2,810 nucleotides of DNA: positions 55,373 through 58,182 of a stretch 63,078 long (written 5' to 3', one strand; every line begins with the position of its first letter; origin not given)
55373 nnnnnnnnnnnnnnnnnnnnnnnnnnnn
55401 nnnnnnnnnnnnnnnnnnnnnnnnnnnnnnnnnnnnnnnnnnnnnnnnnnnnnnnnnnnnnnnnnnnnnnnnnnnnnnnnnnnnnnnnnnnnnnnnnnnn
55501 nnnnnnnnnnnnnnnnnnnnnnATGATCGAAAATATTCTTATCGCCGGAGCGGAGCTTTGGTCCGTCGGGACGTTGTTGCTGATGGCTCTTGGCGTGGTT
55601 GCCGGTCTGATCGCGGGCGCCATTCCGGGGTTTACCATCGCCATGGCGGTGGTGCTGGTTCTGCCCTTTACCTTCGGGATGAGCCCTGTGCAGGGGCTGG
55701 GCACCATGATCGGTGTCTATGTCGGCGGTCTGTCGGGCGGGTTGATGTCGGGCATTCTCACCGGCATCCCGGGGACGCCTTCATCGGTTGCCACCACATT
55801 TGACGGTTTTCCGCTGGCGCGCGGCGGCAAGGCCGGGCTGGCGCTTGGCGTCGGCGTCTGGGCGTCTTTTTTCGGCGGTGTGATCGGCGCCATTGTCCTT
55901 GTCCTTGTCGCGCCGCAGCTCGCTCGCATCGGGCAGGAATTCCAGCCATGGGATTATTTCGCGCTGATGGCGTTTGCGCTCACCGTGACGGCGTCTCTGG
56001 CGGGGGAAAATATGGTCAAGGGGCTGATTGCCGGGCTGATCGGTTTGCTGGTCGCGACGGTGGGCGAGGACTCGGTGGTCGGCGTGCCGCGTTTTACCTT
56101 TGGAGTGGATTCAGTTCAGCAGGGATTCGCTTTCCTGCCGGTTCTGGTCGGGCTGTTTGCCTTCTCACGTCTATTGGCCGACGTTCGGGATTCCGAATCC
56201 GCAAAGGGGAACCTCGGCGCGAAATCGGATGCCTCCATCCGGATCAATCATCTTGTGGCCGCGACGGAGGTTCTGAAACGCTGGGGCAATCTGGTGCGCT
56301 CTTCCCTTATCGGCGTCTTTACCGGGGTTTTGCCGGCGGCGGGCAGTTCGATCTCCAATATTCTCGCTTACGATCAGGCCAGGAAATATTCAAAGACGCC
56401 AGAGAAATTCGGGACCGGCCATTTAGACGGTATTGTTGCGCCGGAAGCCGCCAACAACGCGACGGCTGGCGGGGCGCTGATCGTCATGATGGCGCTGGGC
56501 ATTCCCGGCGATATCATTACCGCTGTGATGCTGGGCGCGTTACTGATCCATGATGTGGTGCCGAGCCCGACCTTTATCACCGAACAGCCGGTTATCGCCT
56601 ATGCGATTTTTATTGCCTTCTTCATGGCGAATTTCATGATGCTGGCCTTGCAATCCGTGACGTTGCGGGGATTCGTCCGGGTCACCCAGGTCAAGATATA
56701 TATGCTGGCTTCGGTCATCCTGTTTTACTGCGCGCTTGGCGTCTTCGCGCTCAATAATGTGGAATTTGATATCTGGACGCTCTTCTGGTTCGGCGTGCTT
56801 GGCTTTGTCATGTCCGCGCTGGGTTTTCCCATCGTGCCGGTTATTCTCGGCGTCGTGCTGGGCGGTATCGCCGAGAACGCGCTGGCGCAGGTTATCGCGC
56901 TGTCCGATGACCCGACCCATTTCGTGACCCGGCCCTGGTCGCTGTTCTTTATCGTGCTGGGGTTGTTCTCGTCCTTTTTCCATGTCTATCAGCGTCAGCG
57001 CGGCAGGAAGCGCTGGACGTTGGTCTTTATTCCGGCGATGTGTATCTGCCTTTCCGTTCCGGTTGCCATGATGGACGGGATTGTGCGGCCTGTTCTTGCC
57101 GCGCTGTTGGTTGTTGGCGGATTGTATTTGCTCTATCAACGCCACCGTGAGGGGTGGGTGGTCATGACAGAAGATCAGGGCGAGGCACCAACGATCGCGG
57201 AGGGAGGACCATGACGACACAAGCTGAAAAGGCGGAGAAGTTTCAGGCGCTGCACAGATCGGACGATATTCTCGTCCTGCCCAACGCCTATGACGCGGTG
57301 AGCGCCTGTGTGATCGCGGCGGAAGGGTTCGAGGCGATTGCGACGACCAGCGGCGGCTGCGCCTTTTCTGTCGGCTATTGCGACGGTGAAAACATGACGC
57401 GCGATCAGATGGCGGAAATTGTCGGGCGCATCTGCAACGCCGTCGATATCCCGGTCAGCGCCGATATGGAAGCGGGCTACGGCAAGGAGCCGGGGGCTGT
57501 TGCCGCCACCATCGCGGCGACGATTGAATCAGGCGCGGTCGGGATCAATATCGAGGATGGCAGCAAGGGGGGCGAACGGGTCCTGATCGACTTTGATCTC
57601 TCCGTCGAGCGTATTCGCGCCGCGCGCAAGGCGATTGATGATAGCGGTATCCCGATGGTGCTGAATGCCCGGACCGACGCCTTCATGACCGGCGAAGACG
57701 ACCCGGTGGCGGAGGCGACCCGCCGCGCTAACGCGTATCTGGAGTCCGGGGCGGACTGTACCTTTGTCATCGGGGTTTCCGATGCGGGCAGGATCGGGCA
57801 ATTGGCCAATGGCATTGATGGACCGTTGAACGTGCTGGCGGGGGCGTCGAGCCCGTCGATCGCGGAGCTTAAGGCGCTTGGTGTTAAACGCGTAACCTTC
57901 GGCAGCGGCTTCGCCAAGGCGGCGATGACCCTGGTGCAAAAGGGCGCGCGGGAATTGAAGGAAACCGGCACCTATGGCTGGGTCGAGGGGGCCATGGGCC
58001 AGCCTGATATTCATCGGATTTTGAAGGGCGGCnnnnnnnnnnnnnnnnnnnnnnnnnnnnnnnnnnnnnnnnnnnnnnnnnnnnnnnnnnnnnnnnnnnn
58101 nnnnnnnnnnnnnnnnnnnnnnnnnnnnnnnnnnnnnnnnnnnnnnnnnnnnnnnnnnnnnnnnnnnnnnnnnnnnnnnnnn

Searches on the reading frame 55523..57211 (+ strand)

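Call 41: search_protein_families(library=pfam, proteins=[window:55523-57211:+], max_evalue=0.00001)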
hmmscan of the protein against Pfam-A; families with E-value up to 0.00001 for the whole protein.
window:55523-57211:+ (563 aa): 1 family
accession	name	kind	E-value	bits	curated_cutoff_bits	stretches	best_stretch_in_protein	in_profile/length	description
PF01970.21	TctA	-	4.8e-137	457.5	28.9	1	18-442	1-423/423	Tripartite tricarboxylate transporter TctA family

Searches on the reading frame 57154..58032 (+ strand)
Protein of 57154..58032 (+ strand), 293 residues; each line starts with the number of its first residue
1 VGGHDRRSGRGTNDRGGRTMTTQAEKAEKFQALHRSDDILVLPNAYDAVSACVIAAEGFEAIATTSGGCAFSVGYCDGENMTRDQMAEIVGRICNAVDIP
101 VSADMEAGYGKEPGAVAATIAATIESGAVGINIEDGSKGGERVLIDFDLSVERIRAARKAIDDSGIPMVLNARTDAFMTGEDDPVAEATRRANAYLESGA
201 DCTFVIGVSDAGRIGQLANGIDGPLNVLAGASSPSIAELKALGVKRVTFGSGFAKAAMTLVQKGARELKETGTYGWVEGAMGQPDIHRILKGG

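Call 41: search_protein_families(library=pfam, proteins=[window:57154-58032:+], max_evalue=0.00001)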
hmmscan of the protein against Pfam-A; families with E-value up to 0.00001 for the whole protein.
window:57154-58032:+ (293 aa): 1 family
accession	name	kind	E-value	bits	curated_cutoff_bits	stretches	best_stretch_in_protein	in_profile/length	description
PF13714.12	PEP_mutase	-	3.9e-81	272.6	31.5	1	30-268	1-239/240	Phosphoenolpyruvate phosphomutase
